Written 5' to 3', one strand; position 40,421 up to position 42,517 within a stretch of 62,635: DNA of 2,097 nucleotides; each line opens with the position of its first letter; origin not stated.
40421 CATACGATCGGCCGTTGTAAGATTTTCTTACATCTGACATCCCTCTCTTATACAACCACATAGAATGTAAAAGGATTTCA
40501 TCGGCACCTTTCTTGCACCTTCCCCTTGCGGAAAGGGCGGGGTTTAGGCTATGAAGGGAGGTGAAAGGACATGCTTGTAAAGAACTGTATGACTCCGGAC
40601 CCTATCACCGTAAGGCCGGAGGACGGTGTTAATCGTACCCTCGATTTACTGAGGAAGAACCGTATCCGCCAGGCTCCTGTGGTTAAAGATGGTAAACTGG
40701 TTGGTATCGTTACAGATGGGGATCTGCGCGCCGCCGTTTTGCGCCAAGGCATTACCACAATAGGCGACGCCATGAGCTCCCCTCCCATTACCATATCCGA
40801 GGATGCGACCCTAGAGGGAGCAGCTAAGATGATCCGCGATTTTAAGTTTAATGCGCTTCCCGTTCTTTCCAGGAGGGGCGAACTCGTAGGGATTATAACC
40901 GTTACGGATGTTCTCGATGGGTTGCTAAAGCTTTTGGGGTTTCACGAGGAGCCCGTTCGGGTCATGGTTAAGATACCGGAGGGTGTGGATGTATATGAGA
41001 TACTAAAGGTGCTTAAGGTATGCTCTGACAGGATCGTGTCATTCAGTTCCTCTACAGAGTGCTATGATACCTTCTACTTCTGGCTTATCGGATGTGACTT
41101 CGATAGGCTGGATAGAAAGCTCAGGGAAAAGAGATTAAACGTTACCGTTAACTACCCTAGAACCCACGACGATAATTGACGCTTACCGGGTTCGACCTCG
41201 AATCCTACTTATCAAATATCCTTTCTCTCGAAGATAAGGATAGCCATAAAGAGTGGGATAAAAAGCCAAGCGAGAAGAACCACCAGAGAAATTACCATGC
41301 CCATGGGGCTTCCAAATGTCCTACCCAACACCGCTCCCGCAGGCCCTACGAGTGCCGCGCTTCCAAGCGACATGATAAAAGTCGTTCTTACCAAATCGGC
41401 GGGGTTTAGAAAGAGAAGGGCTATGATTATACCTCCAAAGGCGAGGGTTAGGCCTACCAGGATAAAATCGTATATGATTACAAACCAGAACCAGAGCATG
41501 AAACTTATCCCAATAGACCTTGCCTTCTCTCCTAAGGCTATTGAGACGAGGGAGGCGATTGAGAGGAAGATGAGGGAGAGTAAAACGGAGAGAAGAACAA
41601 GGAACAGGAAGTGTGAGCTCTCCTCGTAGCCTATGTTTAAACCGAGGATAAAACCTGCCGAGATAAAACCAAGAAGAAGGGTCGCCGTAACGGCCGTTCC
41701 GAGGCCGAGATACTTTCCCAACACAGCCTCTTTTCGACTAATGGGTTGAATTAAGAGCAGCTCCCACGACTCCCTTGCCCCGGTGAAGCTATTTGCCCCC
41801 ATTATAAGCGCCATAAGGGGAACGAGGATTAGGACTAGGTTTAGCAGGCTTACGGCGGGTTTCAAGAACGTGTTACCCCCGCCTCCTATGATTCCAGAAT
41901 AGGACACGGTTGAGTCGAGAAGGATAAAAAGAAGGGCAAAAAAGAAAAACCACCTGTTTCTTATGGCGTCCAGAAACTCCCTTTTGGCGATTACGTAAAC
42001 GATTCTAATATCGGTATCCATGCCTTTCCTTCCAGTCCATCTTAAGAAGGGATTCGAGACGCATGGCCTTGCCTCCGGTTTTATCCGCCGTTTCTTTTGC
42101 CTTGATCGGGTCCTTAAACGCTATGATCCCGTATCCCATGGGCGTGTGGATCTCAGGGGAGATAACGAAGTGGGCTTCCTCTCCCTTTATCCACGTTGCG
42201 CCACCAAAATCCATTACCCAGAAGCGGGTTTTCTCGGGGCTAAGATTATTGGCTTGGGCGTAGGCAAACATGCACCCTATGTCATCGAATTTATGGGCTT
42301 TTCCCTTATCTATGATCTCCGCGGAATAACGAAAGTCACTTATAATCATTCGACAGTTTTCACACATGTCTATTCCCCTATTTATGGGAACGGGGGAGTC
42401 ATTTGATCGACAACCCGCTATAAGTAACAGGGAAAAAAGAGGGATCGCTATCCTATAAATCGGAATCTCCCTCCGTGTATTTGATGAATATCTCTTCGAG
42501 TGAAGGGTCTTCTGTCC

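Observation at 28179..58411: Undescribed enhancer motif TGTMAGA-WWW-TCTKACA plus a third heptamer, repeated seven times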

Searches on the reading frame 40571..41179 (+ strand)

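Call 6: search_protein_families(library=pfam, proteins=[window:40571-41179:+])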
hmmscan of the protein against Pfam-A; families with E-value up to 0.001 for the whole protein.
window:40571-41179:+ (202 aa): 1 family
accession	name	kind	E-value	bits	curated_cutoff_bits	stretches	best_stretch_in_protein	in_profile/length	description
PF00571.33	CBS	-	3.3e-31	107.8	24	2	3-57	1-56/57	CBS domain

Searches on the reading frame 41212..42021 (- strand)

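Call 6: search_protein_families(library=pfam, proteins=[window:41212-42021:-])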
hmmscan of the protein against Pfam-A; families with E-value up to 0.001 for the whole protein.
window:41212-42021:- (269 aa): 2 families
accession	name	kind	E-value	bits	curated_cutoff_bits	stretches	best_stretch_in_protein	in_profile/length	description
PF12679.13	ABC2_membrane_2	-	1.3e-23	84.1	27.2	1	10-269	2-283/283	ABC-2 family transporter protein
PF13346.12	ABC2_membrane_5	-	0.00048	20.2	25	0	52-205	30-183/205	ABC-2 family transporter protein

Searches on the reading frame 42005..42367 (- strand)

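Call 6: search_protein_families(library=pfam, proteins=[window:42005-42367:-])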
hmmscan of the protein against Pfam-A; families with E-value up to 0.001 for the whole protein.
window:42005-42367:- (120 aa): 1 family
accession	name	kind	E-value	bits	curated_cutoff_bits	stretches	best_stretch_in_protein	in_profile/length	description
PF05573.18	NosL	-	8.8e-14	52.4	24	1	1-106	9-125/131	NosL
